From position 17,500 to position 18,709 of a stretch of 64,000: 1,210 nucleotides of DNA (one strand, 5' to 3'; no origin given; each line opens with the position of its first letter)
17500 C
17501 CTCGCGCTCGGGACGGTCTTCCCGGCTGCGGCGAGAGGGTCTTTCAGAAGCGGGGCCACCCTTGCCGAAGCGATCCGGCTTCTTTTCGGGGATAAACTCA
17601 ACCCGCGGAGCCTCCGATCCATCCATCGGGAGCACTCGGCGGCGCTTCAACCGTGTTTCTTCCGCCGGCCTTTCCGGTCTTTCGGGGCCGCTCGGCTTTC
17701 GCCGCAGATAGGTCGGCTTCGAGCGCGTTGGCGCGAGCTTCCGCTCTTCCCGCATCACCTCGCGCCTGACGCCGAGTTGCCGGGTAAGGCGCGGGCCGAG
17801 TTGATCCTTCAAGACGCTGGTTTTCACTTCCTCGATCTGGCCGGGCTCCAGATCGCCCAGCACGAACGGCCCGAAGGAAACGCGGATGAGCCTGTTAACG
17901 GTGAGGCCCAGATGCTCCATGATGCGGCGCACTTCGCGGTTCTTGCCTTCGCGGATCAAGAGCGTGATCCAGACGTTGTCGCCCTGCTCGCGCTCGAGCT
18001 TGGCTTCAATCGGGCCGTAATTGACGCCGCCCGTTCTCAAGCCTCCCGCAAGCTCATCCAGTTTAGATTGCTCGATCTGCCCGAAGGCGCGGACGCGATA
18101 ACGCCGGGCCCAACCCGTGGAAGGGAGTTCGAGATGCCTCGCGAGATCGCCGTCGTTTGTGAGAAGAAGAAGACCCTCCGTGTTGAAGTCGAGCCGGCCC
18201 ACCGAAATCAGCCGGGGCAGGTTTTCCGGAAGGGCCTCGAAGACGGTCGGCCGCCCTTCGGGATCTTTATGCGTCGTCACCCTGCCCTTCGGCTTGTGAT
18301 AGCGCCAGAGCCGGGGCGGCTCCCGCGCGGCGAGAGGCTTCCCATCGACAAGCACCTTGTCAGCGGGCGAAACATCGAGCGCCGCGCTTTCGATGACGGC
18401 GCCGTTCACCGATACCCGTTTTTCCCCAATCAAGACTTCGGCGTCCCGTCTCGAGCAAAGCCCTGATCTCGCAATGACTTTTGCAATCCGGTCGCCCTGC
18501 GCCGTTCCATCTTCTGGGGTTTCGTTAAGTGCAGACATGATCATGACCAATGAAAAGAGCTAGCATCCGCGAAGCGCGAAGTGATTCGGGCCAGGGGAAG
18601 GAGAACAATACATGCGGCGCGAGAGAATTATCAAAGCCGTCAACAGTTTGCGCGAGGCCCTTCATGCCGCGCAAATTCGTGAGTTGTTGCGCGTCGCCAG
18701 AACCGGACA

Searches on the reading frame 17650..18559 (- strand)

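Call 38: search_protein_families(library=pfam, proteins=[window:17650-18559:-], max_evalue=0.01)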
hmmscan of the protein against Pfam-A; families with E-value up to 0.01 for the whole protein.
window:17650-18559:- (303 aa): 2 families
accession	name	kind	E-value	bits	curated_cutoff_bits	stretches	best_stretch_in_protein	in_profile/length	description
PF00849.27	PseudoU_synth_2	-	9e-15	55.6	26.8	1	87-216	5-152/152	RNA pseudouridylate synthase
PF01479.30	S4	-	1.6e-08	34.6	22.8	1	24-69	2-48/48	S4 domain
